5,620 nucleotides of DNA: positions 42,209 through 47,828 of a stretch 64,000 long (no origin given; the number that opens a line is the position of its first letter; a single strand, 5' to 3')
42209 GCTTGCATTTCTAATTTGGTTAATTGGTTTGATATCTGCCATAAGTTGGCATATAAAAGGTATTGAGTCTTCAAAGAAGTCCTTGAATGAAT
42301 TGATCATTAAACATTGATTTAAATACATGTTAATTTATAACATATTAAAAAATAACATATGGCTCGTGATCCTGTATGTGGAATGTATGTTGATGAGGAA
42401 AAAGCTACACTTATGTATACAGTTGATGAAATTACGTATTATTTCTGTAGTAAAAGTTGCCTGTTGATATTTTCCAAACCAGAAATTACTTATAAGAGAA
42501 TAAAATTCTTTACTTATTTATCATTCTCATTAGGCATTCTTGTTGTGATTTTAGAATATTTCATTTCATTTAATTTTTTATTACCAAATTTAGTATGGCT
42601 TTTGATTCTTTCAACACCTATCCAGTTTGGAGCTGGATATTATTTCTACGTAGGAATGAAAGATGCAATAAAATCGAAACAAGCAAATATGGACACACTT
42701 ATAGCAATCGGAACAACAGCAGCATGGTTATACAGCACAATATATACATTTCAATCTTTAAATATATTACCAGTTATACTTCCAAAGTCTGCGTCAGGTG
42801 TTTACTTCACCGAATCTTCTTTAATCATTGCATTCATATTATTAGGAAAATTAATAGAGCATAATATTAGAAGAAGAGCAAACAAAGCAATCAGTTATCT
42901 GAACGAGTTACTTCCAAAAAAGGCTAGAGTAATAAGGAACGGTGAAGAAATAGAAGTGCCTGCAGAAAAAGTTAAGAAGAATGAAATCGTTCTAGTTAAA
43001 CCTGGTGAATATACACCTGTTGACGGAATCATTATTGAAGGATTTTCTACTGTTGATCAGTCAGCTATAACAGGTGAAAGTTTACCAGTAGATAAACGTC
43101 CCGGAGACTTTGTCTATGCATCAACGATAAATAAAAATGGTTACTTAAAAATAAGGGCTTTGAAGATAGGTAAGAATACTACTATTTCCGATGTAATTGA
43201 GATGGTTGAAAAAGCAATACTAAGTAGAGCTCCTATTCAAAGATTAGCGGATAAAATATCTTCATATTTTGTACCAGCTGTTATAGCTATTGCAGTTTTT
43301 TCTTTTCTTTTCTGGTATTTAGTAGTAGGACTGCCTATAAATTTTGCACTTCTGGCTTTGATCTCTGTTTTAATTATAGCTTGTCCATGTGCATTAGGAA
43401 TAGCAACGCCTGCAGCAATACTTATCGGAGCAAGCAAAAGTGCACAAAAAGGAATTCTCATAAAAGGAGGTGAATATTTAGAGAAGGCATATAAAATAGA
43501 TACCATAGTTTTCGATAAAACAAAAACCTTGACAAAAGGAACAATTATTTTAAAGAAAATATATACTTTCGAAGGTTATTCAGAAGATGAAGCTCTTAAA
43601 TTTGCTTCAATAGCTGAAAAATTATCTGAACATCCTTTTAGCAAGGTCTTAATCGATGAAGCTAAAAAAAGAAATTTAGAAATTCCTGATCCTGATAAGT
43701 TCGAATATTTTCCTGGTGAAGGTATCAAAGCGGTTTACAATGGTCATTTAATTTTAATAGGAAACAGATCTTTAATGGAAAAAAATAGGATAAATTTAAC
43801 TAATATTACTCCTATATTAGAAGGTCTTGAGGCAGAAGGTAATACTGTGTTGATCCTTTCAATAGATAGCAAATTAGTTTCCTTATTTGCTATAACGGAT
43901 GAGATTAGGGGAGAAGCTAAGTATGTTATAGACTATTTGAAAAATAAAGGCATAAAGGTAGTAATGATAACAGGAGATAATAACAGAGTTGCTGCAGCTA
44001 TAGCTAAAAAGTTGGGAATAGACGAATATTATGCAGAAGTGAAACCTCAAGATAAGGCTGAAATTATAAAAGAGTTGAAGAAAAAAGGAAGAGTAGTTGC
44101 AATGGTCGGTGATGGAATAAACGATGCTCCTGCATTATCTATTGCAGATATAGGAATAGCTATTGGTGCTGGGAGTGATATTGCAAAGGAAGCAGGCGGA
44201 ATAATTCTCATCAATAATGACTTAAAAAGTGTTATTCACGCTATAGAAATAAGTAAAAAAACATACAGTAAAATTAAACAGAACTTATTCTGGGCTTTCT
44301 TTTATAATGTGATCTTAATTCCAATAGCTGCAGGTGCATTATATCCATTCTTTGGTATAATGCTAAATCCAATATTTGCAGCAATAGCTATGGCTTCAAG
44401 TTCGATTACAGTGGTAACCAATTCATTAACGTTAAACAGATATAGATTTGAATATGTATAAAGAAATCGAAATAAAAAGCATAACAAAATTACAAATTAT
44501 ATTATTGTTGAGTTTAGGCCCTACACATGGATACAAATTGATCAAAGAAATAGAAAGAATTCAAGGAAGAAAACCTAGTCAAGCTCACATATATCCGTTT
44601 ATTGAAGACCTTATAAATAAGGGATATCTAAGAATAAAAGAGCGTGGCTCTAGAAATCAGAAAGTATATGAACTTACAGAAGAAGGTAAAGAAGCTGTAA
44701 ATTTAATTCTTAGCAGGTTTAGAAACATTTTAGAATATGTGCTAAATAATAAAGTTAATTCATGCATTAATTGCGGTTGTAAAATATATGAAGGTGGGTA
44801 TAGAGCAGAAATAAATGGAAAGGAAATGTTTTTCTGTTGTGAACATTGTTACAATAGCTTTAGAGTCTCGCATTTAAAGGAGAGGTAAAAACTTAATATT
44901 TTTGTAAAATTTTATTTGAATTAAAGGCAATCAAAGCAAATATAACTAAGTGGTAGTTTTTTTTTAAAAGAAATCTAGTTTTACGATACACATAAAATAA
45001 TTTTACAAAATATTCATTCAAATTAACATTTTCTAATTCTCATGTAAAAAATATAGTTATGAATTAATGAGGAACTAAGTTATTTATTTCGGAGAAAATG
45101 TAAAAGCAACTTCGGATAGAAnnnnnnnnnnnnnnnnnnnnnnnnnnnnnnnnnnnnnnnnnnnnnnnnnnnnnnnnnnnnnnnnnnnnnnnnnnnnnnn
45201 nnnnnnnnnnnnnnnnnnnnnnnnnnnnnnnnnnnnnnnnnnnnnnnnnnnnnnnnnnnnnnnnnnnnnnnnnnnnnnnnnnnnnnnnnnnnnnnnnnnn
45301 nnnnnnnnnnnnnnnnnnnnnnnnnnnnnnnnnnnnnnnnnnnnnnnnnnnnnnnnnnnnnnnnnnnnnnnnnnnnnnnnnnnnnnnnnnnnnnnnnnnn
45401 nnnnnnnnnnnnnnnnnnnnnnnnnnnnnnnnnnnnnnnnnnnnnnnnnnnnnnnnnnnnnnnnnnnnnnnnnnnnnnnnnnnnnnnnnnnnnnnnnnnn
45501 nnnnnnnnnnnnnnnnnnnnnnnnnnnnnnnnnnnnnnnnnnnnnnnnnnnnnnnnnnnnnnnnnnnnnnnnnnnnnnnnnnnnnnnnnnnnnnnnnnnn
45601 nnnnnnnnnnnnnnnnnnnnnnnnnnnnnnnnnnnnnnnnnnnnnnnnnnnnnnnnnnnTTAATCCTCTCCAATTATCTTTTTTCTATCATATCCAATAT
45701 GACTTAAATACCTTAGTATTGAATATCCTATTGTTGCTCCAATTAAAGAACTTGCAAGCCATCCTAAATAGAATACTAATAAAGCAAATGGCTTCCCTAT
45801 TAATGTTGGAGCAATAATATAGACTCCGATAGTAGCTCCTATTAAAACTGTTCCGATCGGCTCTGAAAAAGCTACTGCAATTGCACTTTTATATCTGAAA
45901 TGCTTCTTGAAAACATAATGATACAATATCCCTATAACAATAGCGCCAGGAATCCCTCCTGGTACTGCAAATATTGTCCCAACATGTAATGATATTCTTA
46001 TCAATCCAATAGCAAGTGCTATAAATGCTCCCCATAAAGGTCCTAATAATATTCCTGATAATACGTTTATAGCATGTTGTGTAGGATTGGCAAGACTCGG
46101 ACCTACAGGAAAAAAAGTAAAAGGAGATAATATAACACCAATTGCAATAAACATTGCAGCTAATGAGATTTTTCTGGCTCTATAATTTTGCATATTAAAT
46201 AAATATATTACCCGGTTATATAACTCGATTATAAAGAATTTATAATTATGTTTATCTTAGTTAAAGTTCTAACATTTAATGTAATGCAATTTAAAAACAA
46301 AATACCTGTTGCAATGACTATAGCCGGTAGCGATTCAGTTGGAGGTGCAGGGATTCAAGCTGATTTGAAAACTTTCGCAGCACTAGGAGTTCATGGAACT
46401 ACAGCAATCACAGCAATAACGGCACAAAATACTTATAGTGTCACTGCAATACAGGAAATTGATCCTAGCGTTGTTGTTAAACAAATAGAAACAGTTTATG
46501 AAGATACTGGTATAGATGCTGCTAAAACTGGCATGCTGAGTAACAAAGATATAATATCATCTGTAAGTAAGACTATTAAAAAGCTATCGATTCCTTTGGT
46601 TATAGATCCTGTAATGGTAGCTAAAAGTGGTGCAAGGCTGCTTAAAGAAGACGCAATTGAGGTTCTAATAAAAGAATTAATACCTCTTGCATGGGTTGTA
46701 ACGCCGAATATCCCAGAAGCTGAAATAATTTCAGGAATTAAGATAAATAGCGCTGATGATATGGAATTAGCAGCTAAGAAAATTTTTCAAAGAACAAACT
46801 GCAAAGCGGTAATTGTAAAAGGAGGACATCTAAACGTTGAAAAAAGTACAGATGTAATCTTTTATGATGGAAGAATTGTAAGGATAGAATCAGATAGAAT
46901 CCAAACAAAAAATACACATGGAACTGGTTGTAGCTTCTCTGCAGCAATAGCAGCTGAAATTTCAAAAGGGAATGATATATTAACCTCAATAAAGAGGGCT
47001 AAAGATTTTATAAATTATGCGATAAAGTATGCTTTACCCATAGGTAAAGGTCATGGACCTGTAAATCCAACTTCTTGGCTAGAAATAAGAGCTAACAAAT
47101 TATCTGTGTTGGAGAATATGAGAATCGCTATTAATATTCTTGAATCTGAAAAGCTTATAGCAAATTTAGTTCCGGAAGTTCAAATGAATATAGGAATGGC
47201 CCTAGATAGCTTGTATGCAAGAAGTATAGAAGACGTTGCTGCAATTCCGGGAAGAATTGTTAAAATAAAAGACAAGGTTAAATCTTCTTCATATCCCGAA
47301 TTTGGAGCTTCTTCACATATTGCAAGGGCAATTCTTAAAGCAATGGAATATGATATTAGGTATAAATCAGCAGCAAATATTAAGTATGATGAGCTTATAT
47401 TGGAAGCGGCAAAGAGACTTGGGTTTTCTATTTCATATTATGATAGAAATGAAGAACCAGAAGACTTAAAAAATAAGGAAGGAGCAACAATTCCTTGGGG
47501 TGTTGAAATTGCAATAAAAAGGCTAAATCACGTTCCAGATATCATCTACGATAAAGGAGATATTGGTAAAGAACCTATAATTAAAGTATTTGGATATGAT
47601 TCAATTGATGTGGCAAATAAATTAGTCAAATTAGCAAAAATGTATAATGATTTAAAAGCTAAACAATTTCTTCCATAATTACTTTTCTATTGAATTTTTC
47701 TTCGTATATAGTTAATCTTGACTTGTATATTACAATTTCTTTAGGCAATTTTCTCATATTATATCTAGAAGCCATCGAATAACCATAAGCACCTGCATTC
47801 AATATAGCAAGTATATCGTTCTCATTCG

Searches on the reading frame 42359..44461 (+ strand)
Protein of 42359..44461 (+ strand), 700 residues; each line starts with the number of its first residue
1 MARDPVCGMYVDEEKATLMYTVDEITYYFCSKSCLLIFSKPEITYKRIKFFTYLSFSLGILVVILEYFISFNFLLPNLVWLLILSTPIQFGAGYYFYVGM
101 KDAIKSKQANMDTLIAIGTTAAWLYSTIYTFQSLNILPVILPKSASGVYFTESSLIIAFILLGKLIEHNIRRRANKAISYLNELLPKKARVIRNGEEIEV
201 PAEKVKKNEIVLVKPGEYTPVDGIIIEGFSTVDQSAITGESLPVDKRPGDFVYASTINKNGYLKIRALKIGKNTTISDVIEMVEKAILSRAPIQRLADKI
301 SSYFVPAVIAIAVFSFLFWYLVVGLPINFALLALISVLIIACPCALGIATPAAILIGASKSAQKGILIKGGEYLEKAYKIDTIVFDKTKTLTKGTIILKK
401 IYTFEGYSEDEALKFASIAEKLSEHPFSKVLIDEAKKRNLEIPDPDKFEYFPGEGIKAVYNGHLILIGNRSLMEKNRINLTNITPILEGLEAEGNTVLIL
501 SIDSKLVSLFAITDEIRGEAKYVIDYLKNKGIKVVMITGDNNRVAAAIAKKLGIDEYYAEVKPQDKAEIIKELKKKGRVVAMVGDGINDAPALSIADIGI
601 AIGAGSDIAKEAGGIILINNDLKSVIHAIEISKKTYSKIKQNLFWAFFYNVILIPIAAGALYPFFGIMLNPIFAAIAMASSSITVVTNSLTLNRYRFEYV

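Call 62: search_protein_families(library=pfam, proteins=[window:42359-44461:+], max_evalue=0.001)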
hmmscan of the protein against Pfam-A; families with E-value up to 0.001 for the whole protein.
window:42359-44461:+ (700 aa): 5 families
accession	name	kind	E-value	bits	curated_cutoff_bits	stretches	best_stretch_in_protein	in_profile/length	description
PF00122.25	E1-E2_ATPase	-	8.8e-57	192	28.1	1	183-364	1-181/181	E1-E2 ATPase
PF00702.32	Hydrolase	-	4.7e-34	118.9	26.4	1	380-596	1-190/191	haloacid dehalogenase-like hydrolase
PF08282.18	Hydrolase_3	-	9.3e-10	39.1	20.9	1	569-629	195-255/255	haloacid dehalogenase-like hydrolase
PF04945.19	YHS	-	3.3e-09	37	30.3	1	3-46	2-44/47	YHS domain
PF12710.13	HAD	-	6.4e-05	23.9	27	1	517-593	87-188/189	haloacid dehalogenase-like hydrolase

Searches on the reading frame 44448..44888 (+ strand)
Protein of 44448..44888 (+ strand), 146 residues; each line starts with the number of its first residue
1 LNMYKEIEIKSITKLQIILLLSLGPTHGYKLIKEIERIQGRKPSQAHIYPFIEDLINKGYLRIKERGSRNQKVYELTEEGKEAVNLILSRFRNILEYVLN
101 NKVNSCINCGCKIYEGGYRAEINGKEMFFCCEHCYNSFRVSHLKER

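Call 62: search_protein_families(library=pfam, proteins=[window:44448-44888:+], max_evalue=0.001)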
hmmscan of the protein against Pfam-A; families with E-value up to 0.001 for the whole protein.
window:44448-44888:+ (146 aa): 4 families
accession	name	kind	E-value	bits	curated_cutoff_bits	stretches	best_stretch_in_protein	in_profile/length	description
PF03551.20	PadR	-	6.4e-14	52.2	27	1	18-84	2-73/75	Transcriptional regulator PadR-like family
PF24273.1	TRASH_HVO_1752_C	-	0.00042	20.8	27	1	105-139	3-37/47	HVO_1752, C-terminal TRASH domain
PF11494.13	Ta0938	-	0.00057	20.7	27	0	111-139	7-35/92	Ta0938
PF22194.2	F-93_WHD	-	0.00057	20.3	28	0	42-80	26-62/62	F-93, winged-helix domain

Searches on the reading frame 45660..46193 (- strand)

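Call 62: search_protein_families(library=pfam, proteins=[window:45660-46193:-], max_evalue=0.001)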
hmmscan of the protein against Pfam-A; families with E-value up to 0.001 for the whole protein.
window:45660-46193:- (177 aa): 2 families
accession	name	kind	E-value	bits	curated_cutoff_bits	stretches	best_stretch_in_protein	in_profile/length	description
PF09512.15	ThiW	-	2.7e-40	138.4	30.3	1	10-165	2-149/150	Thiamine-precursor transporter protein (ThiW)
PF12822.12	ECF_trnsprt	-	1.3e-07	32.3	30.7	1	7-138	1-145/169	ECF transporter, substrate-specific component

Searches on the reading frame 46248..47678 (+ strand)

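Call 62: search_protein_families(library=pfam, proteins=[window:46248-47678:+], max_evalue=0.001)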
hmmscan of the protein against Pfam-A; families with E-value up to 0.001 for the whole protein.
window:46248-47678:+ (476 aa): 3 families
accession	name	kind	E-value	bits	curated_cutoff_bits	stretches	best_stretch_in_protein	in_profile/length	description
PF08543.17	Phos_pyr_kin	-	2.5e-96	322.3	27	1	29-273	1-246/246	Phosphomethylpyrimidine kinase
PF10120.14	ThiN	-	1.3e-62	210.8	25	1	290-460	1-164/165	Thiamine-phosphate synthase ThiN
PF00294.29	PfkB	-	1.2e-11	44.9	25.8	1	120-252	162-283/302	pfkB family carbohydrate kinase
